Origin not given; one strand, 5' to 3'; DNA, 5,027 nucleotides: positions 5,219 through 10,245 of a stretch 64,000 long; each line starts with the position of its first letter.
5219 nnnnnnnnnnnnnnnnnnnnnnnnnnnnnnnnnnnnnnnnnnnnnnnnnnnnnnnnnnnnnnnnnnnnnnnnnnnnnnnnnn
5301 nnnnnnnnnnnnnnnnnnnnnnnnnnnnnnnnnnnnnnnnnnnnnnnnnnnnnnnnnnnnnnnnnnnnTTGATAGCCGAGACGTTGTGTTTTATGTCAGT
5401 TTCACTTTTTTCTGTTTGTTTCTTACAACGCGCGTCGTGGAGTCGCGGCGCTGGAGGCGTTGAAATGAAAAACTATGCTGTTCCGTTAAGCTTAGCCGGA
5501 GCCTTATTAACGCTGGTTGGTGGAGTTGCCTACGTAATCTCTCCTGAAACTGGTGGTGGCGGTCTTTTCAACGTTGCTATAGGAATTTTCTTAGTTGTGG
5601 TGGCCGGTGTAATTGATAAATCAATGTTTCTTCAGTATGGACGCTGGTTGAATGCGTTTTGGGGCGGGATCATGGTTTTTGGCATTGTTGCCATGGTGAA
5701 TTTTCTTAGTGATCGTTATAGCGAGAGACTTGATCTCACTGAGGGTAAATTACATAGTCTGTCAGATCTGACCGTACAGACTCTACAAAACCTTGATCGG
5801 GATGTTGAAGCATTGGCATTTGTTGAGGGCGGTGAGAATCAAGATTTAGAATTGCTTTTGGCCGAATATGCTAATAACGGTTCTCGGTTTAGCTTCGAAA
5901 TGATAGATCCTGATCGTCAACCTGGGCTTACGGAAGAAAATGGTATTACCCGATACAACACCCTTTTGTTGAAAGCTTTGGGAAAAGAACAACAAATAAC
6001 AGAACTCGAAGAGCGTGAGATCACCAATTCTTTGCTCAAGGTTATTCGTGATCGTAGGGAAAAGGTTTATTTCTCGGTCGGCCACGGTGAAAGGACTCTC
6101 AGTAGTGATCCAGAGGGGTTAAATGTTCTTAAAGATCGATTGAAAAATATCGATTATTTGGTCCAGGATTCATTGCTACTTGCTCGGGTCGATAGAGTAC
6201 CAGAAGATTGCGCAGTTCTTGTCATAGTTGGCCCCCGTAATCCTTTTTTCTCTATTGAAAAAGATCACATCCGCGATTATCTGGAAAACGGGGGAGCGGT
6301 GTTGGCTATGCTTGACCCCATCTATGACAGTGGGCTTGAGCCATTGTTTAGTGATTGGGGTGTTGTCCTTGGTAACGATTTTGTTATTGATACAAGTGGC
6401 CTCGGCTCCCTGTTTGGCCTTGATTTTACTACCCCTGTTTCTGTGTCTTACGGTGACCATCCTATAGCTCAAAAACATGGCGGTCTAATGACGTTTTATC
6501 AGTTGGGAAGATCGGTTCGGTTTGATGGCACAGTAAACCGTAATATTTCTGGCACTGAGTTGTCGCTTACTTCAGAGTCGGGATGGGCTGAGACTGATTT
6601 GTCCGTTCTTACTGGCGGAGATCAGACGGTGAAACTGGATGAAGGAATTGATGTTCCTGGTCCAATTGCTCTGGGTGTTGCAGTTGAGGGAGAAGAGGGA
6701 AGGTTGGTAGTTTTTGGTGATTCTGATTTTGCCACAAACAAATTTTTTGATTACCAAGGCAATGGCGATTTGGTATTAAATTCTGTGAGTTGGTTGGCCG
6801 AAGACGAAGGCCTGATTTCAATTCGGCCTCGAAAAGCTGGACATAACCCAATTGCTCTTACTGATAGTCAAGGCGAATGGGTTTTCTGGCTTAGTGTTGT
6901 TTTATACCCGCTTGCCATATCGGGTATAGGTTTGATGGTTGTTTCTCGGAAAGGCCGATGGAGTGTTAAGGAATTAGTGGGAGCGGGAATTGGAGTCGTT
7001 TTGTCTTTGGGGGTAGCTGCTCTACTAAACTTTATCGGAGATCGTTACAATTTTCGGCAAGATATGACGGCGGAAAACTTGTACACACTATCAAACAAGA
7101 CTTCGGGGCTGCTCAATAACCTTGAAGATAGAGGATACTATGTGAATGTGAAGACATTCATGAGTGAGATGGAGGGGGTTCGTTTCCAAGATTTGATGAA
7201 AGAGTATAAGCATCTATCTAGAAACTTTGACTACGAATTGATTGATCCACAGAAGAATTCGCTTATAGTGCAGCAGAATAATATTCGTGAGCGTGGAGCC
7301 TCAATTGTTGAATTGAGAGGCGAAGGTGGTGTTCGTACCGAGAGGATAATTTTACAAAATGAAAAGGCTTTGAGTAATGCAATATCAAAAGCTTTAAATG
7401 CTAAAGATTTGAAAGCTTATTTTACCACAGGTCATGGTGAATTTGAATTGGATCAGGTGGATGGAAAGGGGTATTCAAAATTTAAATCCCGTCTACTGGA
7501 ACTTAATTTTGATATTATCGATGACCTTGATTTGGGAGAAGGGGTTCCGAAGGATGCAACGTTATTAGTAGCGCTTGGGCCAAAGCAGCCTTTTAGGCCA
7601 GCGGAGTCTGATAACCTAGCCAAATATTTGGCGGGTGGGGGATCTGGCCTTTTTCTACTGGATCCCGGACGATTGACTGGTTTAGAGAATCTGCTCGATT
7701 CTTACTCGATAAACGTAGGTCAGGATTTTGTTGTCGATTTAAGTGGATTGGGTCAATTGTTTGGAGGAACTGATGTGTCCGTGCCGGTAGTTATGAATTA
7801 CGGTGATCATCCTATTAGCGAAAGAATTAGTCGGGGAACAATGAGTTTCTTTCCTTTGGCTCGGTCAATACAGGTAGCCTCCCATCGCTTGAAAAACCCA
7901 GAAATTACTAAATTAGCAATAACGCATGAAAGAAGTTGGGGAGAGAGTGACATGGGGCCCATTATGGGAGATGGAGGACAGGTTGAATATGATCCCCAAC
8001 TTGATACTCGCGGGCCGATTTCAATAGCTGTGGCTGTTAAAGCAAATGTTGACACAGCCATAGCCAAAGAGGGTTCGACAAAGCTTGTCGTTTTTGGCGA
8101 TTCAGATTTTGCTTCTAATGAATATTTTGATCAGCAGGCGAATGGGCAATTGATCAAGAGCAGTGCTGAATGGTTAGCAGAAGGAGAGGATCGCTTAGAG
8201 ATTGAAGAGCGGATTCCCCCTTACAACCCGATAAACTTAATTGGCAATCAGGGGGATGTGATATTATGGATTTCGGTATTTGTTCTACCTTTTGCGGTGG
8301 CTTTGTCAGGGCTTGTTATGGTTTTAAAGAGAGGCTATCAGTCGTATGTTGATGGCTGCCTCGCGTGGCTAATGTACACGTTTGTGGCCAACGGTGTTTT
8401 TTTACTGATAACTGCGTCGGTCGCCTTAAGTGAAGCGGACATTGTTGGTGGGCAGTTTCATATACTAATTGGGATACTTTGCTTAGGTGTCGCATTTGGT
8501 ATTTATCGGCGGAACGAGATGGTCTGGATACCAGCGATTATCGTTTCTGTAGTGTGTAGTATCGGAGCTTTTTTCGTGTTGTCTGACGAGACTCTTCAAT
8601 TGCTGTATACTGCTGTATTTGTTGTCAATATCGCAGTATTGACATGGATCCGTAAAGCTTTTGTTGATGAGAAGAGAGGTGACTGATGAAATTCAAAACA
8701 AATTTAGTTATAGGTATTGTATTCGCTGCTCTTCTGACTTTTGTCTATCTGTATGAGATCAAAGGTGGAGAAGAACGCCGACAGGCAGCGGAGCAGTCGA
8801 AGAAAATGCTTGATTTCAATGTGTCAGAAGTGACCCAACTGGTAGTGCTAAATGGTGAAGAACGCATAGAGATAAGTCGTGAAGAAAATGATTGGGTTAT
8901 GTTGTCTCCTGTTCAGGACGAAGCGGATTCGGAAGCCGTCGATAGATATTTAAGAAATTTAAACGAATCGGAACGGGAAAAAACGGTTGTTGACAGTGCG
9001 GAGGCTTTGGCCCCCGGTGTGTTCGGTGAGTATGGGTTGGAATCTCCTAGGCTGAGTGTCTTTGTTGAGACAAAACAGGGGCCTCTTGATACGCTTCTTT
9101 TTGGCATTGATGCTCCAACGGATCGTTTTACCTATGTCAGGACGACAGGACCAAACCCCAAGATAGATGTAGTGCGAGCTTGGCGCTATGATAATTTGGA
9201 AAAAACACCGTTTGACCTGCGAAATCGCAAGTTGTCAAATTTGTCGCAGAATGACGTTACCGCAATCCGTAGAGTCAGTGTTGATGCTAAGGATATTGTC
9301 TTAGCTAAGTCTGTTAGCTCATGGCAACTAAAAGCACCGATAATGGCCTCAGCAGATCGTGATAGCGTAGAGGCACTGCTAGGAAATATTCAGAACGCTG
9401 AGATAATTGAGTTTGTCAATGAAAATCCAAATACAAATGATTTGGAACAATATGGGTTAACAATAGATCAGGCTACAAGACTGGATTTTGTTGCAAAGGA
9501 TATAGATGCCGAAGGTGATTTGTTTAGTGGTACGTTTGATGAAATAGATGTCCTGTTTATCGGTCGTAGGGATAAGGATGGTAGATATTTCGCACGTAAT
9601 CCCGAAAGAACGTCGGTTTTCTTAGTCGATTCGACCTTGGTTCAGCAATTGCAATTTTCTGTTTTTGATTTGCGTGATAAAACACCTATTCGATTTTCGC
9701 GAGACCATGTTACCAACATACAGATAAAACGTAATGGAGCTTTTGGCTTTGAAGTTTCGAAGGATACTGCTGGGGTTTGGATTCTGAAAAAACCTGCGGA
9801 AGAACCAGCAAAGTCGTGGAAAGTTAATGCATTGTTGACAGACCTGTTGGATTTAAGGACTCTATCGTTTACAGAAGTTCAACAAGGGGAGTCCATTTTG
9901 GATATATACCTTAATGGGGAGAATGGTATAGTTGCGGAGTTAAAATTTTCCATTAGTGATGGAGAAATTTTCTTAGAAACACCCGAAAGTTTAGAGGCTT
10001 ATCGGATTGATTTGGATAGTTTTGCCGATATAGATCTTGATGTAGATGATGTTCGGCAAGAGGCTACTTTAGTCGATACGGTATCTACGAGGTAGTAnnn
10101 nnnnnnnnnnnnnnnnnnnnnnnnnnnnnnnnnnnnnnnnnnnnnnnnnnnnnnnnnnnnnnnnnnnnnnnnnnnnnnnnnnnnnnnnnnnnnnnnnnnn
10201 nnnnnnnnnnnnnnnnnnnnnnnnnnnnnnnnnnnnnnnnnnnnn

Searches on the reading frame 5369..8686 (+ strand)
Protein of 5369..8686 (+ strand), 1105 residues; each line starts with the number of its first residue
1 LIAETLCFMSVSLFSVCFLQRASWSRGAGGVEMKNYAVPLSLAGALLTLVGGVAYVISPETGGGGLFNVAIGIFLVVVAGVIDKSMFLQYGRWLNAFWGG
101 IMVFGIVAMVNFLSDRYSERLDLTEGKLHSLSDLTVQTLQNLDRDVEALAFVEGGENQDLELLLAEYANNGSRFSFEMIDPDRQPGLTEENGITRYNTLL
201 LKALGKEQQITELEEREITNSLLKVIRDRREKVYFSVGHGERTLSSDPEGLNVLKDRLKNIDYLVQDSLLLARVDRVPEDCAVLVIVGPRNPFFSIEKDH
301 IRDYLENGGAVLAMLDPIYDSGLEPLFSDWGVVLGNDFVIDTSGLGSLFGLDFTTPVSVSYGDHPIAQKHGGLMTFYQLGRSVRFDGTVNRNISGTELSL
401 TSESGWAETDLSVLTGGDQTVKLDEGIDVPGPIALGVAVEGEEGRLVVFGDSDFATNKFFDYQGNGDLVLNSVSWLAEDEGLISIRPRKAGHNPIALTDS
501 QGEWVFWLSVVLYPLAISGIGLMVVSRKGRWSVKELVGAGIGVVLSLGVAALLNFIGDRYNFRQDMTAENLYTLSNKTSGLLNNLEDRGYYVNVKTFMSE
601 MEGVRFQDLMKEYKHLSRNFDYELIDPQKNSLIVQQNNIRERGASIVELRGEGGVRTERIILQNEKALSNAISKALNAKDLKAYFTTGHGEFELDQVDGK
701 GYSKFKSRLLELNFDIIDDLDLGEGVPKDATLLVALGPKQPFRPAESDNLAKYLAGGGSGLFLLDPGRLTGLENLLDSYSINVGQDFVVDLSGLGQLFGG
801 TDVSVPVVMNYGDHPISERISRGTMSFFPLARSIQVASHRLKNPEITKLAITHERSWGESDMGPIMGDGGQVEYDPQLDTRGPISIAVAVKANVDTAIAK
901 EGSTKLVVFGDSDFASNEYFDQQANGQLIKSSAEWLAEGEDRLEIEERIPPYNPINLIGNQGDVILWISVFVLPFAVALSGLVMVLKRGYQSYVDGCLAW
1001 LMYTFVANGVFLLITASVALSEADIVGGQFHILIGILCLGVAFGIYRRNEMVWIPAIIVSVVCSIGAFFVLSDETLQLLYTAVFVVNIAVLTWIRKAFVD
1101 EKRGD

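Call 67: search_protein_families(library=pfam, proteins=[window:5369-8686:+], max_evalue=0.00001)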
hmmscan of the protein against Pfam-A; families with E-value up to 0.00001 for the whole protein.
window:5369-8686:+ (1105 aa): 4 families
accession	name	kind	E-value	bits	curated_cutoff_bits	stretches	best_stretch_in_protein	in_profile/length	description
PF09822.16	ABC_transp_aux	-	2.3e-47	162.1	34.7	2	230-471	1-287/288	ABC-type uncharacterized transport system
PF23355.1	IFT52_GIFT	-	9.6e-18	64.6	27.2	1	250-342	17-111/246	IFT52 GIFT domain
PF23357.1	DUF7088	-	1e-17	64.7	27.8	2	125-194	1-81/105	Domain of unknown function (DUF7088)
PF14258.12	DUF4350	-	1.7e-13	51.7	30.4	0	245-471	3-179/181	Domain of unknown function (DUF4350)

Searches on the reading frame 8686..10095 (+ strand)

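Call 67: search_protein_families(library=pfam, proteins=[window:8686-10095:+], max_evalue=0.00001)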
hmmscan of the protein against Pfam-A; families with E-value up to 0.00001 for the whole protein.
window:8686-10095:+ (469 aa): 1 family
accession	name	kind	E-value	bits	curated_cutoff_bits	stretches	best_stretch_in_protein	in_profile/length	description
PF14238.11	DUF4340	-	3.1e-46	158.3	25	2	213-396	1-168/183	Domain of unknown function (DUF4340)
